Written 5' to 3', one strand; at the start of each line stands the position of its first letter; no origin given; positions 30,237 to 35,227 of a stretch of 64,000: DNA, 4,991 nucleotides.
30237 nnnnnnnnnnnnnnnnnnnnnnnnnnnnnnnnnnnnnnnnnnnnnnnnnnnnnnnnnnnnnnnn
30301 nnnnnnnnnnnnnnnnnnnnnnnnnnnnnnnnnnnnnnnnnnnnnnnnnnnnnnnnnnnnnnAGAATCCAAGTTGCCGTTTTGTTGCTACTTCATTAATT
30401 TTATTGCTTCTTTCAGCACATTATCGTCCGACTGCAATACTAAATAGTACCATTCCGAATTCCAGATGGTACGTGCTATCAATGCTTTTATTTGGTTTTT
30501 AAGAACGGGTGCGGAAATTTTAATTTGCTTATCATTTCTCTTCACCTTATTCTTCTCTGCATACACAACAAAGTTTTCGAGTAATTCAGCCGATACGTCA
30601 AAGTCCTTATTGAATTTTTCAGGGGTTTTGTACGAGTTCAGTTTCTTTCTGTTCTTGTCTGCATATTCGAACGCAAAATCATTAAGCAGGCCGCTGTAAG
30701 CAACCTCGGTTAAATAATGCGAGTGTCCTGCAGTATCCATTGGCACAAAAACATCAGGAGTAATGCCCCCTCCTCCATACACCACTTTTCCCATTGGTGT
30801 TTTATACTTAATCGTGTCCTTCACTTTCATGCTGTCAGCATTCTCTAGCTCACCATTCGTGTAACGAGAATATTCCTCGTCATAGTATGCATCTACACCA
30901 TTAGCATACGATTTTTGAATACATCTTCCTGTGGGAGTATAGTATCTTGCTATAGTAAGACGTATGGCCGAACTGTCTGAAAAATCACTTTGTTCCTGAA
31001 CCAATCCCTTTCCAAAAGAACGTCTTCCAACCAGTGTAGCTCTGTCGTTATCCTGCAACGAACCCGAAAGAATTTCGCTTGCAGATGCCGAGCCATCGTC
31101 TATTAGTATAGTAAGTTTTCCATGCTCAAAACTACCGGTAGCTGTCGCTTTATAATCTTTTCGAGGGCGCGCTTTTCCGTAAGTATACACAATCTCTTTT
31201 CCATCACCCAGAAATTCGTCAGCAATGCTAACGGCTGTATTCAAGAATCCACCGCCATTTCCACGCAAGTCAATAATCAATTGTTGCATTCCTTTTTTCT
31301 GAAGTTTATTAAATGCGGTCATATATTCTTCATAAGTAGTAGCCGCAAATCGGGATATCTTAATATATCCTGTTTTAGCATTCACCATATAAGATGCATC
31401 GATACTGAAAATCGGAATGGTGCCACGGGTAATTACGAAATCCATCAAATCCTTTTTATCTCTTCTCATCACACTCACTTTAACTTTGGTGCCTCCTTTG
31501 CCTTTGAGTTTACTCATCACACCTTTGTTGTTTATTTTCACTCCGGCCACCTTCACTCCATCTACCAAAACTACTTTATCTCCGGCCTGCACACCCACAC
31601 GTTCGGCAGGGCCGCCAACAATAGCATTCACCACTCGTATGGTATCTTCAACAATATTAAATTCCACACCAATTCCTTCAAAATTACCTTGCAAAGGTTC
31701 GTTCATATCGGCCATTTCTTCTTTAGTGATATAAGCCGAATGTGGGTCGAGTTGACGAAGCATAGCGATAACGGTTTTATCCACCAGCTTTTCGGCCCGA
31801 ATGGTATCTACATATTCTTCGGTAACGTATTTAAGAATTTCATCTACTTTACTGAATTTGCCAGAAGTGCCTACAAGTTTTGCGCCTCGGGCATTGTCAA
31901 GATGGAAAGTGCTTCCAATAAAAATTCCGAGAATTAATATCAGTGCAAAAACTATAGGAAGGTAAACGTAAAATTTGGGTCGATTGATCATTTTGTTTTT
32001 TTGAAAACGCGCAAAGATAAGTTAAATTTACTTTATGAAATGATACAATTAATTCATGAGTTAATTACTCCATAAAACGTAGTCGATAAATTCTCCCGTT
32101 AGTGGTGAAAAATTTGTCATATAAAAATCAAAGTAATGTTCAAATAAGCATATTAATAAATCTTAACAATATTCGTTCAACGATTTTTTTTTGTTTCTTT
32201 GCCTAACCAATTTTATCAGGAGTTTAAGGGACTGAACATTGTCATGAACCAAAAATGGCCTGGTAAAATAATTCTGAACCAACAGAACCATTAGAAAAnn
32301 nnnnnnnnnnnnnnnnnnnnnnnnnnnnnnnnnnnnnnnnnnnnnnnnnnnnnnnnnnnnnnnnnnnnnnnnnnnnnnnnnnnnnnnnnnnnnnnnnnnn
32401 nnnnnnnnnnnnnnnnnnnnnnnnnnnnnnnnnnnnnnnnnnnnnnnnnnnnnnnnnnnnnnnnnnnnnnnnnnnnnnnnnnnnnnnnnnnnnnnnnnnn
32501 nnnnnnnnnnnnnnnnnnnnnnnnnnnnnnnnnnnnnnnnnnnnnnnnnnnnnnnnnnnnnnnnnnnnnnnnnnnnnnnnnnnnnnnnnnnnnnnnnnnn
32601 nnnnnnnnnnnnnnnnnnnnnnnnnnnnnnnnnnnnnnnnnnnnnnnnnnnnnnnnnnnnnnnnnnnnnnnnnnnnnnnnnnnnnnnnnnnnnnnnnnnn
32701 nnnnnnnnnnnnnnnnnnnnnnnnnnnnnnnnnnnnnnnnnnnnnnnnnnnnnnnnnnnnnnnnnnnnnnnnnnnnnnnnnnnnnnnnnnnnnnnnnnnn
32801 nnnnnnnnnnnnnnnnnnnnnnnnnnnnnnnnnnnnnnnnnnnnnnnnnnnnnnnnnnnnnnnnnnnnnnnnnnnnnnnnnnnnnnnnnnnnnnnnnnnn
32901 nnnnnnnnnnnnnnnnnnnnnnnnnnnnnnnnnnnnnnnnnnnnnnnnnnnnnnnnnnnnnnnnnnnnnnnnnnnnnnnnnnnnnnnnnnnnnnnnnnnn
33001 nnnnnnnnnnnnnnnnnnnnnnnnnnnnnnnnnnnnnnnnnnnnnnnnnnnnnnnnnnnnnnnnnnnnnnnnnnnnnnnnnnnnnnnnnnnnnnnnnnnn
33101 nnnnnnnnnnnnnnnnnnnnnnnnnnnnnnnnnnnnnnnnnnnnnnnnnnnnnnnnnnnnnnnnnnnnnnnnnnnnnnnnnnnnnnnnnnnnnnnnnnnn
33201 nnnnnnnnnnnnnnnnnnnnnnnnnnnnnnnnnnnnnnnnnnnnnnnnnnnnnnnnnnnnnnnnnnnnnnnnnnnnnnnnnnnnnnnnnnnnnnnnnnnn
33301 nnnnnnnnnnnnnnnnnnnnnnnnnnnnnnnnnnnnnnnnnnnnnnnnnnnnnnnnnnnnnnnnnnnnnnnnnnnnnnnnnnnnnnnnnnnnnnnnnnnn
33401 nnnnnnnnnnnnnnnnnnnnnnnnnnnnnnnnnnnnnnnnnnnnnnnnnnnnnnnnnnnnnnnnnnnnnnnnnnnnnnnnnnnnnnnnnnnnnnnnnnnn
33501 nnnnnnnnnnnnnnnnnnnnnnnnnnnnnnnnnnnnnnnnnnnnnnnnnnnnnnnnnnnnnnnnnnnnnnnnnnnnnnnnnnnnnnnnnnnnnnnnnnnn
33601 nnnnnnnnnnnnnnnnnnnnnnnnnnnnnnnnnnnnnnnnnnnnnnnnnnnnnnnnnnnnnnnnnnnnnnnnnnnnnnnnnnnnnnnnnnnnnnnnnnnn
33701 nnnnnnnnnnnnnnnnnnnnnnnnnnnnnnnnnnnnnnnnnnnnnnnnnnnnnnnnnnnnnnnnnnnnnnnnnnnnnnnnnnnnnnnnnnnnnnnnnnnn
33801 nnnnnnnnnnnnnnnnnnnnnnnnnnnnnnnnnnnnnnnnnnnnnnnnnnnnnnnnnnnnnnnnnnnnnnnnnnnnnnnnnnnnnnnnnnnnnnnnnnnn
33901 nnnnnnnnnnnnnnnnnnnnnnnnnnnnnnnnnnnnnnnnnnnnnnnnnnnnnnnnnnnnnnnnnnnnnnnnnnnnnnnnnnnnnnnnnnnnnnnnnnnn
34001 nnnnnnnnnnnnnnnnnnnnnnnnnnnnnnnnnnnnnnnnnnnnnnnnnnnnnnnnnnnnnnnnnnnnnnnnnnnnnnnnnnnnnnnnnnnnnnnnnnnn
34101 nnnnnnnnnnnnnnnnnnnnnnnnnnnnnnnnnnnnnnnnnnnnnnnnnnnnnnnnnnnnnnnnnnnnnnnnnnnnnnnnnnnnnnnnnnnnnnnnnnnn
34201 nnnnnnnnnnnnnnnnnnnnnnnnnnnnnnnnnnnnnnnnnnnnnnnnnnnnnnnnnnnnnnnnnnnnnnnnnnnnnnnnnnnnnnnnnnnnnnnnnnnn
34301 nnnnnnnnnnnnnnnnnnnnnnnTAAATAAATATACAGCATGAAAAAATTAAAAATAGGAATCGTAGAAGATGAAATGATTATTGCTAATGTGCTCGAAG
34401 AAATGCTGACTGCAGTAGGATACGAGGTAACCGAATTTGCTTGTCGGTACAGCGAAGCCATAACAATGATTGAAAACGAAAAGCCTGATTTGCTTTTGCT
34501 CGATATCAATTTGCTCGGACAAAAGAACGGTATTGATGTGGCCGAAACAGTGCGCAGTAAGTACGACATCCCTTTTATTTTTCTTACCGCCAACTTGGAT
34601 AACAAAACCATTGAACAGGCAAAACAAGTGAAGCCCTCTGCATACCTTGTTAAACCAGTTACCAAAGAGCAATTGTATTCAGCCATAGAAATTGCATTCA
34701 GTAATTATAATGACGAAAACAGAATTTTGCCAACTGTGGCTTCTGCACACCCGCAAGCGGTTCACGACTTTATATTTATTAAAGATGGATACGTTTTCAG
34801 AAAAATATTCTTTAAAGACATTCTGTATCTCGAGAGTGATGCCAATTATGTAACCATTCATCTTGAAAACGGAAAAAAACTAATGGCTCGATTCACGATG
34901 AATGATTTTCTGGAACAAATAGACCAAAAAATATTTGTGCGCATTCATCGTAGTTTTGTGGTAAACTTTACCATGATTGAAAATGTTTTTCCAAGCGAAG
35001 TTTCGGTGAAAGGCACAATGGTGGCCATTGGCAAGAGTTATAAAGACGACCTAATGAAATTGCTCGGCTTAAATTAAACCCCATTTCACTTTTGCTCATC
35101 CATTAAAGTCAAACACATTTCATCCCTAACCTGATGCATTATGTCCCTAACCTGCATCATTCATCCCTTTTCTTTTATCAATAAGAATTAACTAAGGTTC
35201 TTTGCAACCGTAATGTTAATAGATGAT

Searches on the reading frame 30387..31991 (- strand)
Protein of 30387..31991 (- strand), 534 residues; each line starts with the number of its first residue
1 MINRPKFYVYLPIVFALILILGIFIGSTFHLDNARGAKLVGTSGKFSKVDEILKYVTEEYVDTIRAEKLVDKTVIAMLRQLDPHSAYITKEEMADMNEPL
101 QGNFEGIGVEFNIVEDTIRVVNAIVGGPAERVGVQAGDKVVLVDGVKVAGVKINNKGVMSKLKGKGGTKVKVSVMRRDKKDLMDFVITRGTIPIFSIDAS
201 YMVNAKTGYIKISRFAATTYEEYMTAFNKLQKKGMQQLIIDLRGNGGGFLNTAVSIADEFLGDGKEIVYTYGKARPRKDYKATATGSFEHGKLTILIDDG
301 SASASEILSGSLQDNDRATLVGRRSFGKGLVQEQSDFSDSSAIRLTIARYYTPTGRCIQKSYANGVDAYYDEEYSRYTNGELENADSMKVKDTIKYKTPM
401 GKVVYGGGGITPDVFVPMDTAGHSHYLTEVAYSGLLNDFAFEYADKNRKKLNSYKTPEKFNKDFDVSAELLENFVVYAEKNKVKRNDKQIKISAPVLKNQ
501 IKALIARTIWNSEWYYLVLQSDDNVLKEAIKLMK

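Call 51: search_protein_families(library=pfam, proteins=[window:30387-31991:-], max_evalue=0.00001)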
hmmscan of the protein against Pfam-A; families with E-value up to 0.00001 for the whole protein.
window:30387-31991:- (534 aa): 3 families
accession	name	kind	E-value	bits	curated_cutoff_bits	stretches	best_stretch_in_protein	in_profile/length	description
PF03572.23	Peptidase_S41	-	7.1e-51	172.5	24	1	206-361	1-157/165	Peptidase family S41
PF13180.12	PDZ_2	-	1.2e-07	32.3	27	1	106-181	2-74/80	PDZ domain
PF17820.7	PDZ_6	-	9.5e-06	25.7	27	0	120-171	2-49/54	PDZ domain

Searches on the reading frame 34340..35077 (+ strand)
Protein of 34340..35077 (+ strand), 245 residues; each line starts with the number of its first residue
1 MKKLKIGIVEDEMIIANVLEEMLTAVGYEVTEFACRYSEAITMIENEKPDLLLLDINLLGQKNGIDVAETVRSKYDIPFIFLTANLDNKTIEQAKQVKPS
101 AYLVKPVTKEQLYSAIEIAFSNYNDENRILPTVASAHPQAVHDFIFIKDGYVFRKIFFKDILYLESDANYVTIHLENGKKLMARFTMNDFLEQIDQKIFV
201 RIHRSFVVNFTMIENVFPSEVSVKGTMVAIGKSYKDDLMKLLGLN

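Call 51: search_protein_families(library=pfam, proteins=[window:34340-35077:+], max_evalue=0.00001)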
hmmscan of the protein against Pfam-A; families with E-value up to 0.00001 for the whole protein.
window:34340-35077:+ (245 aa): 2 families
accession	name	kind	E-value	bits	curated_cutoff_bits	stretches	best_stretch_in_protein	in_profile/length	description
PF00072.30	Response_reg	-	1.6e-20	73.8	30.2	1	7-117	2-111/111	Response regulator receiver domain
PF04397.21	LytTR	-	1.7e-16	60.7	22.6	1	155-242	5-97/98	LytTr DNA-binding domain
